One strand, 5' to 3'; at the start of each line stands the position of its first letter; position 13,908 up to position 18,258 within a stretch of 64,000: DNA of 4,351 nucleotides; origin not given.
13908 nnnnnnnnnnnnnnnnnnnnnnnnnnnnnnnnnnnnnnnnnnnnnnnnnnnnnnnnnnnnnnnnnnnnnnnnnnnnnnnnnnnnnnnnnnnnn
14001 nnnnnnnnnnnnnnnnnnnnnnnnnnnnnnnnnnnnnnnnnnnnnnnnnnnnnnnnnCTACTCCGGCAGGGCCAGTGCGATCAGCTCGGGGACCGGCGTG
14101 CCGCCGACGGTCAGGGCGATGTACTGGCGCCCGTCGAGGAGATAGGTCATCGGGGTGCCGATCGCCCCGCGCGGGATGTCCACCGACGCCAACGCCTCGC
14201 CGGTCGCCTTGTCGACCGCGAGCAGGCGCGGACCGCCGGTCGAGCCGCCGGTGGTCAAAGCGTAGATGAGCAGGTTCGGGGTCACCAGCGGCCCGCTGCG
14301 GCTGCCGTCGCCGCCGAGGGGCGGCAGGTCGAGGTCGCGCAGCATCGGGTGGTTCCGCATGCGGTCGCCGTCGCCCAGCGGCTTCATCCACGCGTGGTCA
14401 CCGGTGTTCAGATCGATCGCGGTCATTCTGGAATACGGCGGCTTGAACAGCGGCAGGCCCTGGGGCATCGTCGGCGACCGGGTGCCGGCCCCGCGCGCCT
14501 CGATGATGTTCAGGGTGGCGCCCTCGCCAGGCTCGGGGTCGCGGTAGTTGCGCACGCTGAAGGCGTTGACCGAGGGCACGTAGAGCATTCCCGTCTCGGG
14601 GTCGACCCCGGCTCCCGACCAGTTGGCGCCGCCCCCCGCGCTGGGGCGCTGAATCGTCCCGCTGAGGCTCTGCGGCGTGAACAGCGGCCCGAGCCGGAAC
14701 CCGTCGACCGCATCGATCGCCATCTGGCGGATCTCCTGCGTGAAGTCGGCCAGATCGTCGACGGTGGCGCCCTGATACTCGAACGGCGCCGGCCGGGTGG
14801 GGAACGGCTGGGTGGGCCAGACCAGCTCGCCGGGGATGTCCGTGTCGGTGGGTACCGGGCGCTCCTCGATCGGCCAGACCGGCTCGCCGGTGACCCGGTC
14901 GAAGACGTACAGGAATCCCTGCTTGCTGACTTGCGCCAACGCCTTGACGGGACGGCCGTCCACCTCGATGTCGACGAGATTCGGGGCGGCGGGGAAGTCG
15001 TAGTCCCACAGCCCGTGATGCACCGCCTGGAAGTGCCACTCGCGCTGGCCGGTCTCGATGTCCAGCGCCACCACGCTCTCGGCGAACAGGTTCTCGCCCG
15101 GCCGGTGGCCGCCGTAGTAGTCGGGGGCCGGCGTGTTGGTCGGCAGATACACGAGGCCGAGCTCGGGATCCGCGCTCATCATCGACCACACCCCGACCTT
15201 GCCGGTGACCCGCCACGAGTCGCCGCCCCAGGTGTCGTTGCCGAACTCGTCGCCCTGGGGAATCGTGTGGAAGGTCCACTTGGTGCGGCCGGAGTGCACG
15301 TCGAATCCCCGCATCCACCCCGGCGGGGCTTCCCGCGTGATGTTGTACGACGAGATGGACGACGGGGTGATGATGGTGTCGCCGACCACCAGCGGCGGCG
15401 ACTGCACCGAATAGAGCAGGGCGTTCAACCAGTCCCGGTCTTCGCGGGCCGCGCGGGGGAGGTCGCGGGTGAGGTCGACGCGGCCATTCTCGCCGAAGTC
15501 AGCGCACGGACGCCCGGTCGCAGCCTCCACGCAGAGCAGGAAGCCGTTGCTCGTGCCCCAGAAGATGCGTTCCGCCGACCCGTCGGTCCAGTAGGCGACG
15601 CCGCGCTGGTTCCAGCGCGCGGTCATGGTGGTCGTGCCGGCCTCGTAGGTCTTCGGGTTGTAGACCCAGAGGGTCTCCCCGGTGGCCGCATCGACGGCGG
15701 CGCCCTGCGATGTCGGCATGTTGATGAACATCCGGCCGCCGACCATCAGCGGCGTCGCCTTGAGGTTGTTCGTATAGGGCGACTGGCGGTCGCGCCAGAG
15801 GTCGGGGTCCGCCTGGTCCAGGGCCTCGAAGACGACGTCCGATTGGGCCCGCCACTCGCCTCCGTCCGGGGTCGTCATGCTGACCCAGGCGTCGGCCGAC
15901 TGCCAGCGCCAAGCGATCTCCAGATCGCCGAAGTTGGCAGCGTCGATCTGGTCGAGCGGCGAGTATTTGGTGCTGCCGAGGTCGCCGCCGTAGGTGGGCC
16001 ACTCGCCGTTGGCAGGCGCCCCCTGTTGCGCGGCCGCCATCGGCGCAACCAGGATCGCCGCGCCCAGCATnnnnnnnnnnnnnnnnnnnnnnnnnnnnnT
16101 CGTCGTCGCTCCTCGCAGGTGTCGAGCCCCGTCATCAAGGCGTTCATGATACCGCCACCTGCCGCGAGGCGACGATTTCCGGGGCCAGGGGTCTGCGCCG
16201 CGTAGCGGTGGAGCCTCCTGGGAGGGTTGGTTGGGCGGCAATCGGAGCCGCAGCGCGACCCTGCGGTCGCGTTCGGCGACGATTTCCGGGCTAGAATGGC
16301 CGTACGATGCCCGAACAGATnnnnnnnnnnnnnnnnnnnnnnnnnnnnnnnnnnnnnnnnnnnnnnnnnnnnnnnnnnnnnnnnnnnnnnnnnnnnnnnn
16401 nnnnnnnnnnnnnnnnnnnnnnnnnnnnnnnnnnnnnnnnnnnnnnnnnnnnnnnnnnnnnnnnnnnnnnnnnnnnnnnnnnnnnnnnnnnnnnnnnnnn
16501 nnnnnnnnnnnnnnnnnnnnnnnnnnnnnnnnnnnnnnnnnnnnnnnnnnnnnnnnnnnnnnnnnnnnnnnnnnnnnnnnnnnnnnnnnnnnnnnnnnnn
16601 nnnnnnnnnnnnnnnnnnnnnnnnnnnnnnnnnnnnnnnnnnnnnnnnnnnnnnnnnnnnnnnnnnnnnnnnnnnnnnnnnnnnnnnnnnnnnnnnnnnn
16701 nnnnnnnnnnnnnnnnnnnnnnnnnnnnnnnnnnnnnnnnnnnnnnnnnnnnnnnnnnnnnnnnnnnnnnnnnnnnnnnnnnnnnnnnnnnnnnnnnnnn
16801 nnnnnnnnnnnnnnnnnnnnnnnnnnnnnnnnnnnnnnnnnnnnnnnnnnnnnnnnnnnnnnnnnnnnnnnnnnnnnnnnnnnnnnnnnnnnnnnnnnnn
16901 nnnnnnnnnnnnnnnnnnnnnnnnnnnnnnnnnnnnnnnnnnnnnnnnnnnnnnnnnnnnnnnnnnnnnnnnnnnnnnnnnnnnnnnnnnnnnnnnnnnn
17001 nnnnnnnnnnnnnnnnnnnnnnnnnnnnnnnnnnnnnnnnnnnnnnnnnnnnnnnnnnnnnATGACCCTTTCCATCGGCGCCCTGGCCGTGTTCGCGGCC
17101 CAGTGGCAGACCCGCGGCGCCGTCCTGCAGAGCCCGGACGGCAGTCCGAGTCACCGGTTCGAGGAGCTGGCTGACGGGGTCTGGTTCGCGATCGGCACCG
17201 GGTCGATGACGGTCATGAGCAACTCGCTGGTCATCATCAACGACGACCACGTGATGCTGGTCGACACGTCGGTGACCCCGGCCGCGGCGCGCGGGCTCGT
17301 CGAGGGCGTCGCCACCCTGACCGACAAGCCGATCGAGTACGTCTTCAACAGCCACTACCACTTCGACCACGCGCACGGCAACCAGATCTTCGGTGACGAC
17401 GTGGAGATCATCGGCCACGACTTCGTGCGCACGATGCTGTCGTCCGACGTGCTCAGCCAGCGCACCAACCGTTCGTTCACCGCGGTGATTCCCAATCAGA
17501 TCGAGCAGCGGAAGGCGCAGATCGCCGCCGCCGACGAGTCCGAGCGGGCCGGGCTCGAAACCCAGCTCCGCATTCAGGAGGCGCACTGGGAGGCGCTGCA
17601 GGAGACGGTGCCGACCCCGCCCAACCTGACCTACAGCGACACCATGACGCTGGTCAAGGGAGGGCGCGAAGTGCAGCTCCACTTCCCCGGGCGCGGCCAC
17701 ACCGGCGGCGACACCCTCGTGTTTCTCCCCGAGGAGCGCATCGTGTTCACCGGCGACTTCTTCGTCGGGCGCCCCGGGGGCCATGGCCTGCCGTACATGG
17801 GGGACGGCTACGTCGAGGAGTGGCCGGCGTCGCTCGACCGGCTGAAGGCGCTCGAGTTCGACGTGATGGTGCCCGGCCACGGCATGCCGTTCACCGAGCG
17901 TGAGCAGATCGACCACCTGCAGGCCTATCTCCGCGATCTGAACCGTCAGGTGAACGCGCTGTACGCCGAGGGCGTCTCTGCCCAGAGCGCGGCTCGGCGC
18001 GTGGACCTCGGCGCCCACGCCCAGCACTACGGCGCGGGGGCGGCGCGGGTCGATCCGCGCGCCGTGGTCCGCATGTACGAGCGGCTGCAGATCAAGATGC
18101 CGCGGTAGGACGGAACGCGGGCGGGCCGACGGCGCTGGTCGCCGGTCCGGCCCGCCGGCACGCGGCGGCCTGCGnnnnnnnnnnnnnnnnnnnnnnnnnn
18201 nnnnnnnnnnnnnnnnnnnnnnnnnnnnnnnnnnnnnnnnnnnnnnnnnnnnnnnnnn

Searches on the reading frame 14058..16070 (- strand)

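Call 21: search_protein_families(library=pfam, proteins=[window:14058-16070:-])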
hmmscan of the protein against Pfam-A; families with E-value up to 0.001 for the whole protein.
window:14058-16070:- (670 aa): 2 families
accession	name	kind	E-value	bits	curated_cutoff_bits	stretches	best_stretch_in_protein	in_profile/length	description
PF01011.28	PQQ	-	4.3e-186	620.6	26.7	1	24-651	1-595/595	Glucose/ethanol/alcohol dehydrogenase, beta-propeller domain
PF13360.13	PQQ_2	-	1.4e-12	48.3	27.6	1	53-266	56-232/233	Outer membrane protein assembly factor BamB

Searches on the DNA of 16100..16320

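Call 34: search_rna_families(source=window, start=16100, end=16320, threshold=evalue, max_evalue=10)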
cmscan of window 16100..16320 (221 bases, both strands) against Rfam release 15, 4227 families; matches with E-value up to 10: 3.
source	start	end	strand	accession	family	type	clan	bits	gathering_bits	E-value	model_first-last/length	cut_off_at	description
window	16191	16239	-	RF01533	TB10Cs4H3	Gene; snRNA; snoRNA; HACA-box;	-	12.5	45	7.5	1-67/67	no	Trypanosomatid snoRNA TB10Cs4H3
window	16177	16213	+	RF02939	COG2908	Cis-reg;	-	10.4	58.7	8.7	1-45/45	no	COG2908 RNA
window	16100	16143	-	RF02166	PVT1_3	Gene; lncRNA;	-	7.3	45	9.6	1-44/95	3'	Pvt1 oncogene conserved region 3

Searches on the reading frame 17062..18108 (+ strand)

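Call 21: search_protein_families(library=pfam, proteins=[window:17062-18108:+])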
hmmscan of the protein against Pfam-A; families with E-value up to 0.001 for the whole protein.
window:17062-18108:+ (348 aa): 1 family
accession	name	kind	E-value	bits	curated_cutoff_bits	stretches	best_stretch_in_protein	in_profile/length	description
PF00753.33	Lactamase_B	-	4.3e-22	79.5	22.7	2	51-110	4-63/196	Metallo-beta-lactamase superfamily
